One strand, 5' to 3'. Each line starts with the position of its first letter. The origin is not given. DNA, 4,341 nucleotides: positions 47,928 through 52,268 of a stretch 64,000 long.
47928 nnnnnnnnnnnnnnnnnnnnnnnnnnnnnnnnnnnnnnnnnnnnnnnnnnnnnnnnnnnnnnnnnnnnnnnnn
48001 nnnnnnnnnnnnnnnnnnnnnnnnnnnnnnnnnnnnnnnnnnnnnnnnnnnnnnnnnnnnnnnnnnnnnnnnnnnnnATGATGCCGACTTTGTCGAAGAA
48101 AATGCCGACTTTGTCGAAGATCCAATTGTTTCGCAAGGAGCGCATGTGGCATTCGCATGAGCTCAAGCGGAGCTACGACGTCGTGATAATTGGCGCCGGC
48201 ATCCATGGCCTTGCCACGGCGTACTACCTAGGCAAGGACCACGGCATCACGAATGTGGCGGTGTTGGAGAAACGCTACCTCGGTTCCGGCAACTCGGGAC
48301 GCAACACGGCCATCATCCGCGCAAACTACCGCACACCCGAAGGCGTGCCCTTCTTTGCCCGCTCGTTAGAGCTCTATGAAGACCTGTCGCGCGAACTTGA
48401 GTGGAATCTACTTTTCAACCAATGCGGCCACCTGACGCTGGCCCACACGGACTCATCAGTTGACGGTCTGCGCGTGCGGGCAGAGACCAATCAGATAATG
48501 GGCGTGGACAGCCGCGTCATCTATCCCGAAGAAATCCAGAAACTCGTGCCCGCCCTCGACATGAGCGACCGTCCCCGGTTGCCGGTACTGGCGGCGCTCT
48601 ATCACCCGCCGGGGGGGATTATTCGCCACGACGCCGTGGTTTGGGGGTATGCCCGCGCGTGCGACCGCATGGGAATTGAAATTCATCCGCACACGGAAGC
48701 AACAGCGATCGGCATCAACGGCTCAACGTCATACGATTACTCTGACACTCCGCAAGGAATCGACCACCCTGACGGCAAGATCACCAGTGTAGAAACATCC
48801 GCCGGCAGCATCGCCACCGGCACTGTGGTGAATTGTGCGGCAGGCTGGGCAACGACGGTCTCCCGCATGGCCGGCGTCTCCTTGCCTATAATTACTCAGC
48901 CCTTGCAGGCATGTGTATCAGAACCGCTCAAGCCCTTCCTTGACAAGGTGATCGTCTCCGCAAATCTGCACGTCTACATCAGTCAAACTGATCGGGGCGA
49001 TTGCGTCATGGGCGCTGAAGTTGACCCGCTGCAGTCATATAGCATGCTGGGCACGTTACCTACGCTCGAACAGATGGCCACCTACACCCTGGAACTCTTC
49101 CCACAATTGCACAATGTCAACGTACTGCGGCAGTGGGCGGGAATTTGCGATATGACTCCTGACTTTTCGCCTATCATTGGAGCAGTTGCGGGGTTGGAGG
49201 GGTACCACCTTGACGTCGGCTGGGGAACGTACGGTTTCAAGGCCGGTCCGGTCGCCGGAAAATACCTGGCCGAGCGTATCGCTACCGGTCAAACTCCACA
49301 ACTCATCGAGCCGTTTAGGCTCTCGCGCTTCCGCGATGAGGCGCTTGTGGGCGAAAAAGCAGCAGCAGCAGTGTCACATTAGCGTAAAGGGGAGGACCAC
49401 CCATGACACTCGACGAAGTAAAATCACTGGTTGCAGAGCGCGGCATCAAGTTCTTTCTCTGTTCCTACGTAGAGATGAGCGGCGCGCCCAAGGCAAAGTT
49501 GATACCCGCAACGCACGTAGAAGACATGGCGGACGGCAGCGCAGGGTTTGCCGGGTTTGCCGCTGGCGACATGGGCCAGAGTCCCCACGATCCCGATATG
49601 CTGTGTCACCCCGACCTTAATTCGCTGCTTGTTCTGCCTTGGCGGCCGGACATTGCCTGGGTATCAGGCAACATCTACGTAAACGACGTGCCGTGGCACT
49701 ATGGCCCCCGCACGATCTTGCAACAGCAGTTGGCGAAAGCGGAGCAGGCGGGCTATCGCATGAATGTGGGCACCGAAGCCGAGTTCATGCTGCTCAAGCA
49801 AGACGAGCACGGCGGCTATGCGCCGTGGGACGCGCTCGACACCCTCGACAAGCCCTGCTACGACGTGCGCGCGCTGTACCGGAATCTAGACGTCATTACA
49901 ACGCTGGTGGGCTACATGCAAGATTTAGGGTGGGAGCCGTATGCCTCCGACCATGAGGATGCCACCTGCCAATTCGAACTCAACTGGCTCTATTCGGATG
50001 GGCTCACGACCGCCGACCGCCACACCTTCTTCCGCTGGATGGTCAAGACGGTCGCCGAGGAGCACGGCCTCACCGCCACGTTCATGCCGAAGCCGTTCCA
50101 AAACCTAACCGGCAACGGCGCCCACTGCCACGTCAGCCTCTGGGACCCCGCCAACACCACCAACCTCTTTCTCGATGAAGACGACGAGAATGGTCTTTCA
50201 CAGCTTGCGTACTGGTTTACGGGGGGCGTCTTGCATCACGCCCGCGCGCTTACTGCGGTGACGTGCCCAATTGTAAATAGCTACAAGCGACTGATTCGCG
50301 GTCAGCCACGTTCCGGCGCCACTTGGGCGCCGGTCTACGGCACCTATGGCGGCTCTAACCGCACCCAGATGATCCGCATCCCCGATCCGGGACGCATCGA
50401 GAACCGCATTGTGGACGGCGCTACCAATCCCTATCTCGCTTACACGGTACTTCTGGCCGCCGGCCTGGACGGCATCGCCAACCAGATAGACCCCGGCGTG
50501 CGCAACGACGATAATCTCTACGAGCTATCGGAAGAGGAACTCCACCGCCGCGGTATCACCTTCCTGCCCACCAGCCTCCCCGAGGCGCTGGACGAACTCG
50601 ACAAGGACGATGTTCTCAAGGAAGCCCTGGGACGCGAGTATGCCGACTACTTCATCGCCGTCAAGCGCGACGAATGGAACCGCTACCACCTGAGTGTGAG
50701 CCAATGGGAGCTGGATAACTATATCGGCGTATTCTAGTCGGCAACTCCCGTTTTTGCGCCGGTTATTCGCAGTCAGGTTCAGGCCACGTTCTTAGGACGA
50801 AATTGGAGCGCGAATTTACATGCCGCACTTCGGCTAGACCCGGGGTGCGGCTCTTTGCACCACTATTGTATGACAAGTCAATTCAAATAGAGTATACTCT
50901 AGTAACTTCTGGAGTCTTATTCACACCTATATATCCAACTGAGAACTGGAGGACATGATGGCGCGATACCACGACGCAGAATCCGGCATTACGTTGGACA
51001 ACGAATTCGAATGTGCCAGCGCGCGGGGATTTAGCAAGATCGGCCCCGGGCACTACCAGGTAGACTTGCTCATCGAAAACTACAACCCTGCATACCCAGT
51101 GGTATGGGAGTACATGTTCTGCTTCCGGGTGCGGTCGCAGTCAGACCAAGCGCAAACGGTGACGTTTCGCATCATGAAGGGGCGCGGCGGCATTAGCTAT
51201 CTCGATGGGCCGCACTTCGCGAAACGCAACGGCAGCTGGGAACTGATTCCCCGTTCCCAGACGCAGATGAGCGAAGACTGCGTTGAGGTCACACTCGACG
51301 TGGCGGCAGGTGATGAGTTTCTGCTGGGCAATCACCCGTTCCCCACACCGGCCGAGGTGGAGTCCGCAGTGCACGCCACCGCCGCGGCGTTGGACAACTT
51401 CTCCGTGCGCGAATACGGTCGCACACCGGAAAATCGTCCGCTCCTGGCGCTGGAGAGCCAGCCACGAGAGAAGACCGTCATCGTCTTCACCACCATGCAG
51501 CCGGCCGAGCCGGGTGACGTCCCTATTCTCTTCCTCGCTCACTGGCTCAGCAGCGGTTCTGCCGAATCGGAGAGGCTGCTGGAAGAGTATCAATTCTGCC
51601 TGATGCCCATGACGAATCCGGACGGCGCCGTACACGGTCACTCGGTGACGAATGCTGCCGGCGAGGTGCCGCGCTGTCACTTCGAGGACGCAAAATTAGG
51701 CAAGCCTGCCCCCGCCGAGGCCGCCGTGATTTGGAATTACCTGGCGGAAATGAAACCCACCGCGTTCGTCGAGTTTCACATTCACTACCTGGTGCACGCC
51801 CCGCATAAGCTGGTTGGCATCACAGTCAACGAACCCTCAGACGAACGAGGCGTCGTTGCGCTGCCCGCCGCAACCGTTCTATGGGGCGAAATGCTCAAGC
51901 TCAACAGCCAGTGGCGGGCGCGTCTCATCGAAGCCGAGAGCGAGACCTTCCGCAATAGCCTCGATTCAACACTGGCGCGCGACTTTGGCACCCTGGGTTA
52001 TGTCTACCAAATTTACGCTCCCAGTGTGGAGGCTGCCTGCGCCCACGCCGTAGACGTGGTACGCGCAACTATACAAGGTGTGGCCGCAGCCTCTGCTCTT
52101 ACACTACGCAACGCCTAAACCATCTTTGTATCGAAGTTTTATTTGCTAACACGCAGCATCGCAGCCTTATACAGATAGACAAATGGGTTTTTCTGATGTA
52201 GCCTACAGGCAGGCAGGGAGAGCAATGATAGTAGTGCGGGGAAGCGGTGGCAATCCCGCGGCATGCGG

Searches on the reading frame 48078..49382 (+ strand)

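Call 11: search_protein_families(library=pfam, proteins=[window:48078-49382:+], max_evalue=0.001)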
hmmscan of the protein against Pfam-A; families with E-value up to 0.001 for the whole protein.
window:48078-49382:+ (434 aa): 3 families
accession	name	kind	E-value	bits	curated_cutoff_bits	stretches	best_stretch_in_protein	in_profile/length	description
PF01266.30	DAO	-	1.8e-67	228.8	27.9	1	34-400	1-353/353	FAD dependent oxidoreductase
PF01946.23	Thi4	-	3.9e-05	23.4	26.2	1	33-67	18-51/235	Thi4 family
PF13450.12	NAD_binding_8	-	4.2e-05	24.2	21.9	1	37-75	1-37/68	NAD(P)-binding Rossmann-like domain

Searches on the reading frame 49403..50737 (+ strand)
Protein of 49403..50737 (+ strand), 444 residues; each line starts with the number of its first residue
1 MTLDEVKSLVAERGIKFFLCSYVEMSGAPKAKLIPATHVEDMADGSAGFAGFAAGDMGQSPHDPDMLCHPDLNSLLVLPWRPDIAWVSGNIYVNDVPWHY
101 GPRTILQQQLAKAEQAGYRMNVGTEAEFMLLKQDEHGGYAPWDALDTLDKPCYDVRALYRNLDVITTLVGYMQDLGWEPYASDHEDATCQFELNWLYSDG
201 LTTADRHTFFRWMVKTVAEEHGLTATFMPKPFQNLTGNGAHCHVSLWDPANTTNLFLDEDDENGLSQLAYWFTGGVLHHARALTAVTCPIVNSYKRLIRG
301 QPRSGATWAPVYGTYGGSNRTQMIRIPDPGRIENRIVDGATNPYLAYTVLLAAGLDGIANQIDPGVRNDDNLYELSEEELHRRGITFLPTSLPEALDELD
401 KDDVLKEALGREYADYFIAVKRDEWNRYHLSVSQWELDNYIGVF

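Call 11: search_protein_families(library=pfam, proteins=[window:49403-50737:+], max_evalue=0.001)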
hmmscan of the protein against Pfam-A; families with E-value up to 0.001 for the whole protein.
window:49403-50737:+ (444 aa): 1 family
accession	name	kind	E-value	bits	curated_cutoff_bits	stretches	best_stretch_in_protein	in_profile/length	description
PF00120.29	Gln-synt_C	-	2.4e-106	356.1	24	1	101-440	3-344/344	Glutamine synthetase, catalytic domain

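Call 43: find_homologous_proteins(query=window:49403-50737:+, max_evalue=1e-50)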
Query window:49403-50737:+ (444 aa): 7981 proteins with E <= 1e-50 among 8000 candidates; the best 120 are listed.
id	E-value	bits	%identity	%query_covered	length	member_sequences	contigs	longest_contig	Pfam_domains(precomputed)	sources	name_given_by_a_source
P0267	5.3e-296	1000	94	100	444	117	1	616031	PF00120.30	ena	-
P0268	1.1e-234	798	75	100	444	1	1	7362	PF00120.30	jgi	jgi:glutamine synthetase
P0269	6.0e-233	792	76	100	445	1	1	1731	PF00120.30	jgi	jgi:glutamine synthetase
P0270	9.5e-233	791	74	100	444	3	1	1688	PF00120.30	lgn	-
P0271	2.4e-232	790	73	100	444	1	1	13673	PF00120.30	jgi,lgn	jgi:glutamine synthetase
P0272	2.1e-231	787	74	99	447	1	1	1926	PF00120.30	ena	-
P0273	5.7e-231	785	73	99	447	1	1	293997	PF00120.30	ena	-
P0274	8.5e-231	785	74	100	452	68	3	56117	PF00120.30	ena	-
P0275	4.2e-230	783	73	100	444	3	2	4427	PF00120.30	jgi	jgi:glutamine synthetase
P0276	4.7e-230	782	73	100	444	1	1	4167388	PF00120.30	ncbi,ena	-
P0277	1.3e-229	781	73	100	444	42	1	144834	PF00120.30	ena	-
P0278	1.4e-229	781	72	100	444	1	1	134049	PF00120.30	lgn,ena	-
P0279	1.7e-229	781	73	100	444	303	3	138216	PF00120.30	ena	-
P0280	2.2e-229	780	74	99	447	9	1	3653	PF00120.30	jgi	jgi:glutamine synthetase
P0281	3.0e-229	780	72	100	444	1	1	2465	PF00120.30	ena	-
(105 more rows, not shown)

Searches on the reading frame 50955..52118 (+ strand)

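Call 11: search_protein_families(library=pfam, proteins=[window:50955-52118:+], max_evalue=0.001)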
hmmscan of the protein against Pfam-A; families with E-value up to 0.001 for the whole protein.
window:50955-52118:+ (387 aa): 1 family
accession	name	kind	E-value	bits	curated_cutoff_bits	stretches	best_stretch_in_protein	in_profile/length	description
PF00246.29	Peptidase_M14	-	1.4e-06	28.6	21.6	1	149-233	16-110/286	Zinc carboxypeptidase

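Call 44: search_protein_families(library=padloc, proteins=[window:50955-52118:+], max_evalue=0.01)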
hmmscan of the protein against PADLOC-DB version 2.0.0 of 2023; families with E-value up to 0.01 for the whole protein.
window:50955-52118:+ (387 aa): 0 families
